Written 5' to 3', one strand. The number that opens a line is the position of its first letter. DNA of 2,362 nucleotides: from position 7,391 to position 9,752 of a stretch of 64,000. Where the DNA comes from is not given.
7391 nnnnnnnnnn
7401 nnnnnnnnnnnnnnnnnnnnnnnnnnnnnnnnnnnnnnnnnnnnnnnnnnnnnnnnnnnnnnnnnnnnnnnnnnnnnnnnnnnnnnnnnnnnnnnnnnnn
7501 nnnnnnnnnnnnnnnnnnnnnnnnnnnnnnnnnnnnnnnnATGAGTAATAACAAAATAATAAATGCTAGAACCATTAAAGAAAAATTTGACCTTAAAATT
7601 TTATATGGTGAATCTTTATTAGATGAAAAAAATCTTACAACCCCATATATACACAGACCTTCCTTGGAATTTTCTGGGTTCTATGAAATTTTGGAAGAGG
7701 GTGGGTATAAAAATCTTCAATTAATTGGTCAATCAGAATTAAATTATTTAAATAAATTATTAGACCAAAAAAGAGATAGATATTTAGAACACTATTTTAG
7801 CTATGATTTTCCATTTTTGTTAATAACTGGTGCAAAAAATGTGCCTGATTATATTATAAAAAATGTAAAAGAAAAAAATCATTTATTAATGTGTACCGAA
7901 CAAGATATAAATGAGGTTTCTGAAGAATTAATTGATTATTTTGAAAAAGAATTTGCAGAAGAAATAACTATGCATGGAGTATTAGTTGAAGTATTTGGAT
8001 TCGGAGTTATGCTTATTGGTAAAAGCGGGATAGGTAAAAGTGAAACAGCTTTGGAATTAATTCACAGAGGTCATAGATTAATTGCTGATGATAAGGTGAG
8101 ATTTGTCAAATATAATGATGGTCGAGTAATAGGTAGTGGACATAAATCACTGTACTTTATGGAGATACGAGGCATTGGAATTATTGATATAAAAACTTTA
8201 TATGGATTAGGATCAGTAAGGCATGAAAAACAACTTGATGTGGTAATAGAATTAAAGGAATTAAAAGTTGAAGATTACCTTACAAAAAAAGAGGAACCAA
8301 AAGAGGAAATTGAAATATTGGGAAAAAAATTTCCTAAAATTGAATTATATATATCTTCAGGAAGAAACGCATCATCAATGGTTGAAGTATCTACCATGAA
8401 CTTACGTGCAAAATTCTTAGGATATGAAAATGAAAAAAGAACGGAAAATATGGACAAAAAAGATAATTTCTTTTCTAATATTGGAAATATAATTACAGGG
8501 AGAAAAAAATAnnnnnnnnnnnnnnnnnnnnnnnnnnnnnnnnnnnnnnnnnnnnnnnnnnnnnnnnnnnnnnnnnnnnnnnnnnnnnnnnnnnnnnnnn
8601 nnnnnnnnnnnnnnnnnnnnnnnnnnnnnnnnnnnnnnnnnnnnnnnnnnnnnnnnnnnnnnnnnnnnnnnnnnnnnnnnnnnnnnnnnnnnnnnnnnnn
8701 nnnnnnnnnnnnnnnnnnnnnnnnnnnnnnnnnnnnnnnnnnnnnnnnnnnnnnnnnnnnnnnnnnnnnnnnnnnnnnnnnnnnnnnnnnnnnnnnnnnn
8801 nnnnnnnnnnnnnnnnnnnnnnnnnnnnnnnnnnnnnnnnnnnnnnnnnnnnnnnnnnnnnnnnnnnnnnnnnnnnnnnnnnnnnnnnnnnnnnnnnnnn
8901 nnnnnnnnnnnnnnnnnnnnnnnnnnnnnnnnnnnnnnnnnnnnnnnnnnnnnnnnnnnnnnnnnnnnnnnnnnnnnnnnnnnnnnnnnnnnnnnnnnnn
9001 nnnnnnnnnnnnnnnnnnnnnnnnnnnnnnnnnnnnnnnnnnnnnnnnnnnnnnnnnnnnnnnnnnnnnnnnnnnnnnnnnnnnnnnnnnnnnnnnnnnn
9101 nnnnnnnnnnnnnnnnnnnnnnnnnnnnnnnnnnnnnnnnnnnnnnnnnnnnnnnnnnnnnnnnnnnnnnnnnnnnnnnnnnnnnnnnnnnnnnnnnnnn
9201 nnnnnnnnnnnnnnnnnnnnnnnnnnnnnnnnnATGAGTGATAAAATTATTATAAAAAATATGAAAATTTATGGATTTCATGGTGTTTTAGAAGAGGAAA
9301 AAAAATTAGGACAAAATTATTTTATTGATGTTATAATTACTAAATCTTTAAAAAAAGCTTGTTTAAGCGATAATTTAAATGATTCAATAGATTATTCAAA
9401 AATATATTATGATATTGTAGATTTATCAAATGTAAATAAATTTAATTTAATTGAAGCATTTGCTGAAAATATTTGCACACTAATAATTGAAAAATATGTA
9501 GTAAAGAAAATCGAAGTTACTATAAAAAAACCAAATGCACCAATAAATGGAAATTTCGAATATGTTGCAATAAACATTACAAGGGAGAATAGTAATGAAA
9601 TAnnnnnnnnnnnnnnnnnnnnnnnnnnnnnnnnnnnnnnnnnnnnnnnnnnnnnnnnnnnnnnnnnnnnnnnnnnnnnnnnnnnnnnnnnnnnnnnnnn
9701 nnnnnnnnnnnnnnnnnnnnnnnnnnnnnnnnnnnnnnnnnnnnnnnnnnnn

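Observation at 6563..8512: Tandem-duplicated HPr kinase/phosphorylase with complementary degeneration and an internal RBS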

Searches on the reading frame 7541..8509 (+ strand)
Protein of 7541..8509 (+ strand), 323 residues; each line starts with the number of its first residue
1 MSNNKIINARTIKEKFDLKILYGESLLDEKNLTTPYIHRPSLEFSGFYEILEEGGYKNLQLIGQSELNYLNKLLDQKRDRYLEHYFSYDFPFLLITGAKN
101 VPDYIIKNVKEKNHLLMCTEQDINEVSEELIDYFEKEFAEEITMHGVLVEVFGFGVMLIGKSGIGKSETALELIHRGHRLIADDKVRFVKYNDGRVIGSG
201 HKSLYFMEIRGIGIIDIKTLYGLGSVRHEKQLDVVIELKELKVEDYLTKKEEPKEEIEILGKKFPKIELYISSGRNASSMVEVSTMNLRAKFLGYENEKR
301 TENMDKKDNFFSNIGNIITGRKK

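Call 3: search_protein_families(library=pfam, proteins=[window:7541-8509:+], max_evalue=1)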
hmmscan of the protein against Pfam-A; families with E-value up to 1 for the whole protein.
window:7541-8509:+ (323 aa): 3 families
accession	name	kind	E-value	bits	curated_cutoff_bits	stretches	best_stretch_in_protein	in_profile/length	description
PF07475.17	Hpr_kinase_C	-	8.6e-53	178.8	33.3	1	137-300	2-166/171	HPr Serine kinase C-terminal domain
PF02603.21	Hpr_kinase_N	-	9e-25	87.5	24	1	8-133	2-124/125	HPr Serine kinase N terminus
PF17828.6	FAS_N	-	0.039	14.6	23.1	1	257-307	26-73/125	N-terminal domain in fatty acid synthase subunit beta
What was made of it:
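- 7541..8509 (+): Module 2 (aa 327-649): a complete HprK/P unit holding all catalytic-side residues. Pfam N 9e-25 and C 8.6e-53 (call 3).
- Checked: Half 2: N 9e-25, C 8.6e-53 (call 3).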

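Call 4: search_protein_families(library=ncbifam, proteins=[window:7541-8509:+], max_evalue=1)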
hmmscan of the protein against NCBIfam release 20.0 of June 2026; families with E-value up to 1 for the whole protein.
window:7541-8509:+ (323 aa): 6 families
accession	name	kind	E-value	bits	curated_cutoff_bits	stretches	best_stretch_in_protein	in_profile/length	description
TIGR00679.1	hpr-ser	equivalog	2.8e-85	286.2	240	1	10-300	4-291/300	HPr(Ser) kinase/phosphatase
NF003883.0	PRK05428.2-1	equivalog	6.1e-34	117.1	252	1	140-304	14-176/189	HPr kinase/phosphorylase-related protein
TIGR04355.1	HprK_rel_B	hypoth_equivalog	0.00033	19.9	200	1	142-189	145-192/351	HprK-related kinase B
TIGR04352.1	HprK_rel_A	equivalog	0.00034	19.8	200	1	137-197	92-151/280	HprK-related kinase A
TIGR04249.1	SCM_chp_ScmC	equivalog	0.051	12.9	125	1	142-193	126-176/292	SynChlorMet cassette protein ScmC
NF040586.1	FxSxx_TPR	equivalog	0.054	11.9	300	1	155-176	27-48/830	FxSxx-COOH system tetratricopeptide repeat protein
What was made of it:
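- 7541..8509 (+): TIGR00679 286 bits, above the 240 cut-off (call 4).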

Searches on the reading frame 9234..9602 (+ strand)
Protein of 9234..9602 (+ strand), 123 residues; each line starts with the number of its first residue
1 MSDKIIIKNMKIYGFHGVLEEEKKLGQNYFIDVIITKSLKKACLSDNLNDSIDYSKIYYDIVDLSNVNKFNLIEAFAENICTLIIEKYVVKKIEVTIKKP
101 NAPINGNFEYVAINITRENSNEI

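Call 69: search_protein_families(library=pfam, proteins=[window:9234-9602:+], max_evalue=0.001)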
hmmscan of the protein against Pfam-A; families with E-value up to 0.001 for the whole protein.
window:9234-9602:+ (123 aa): 1 family
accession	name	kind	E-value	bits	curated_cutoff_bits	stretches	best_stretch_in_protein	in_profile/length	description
PF02152.23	FolB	-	3.6e-34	118.1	31.8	1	5-116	1-113/113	Dihydroneopterin aldolase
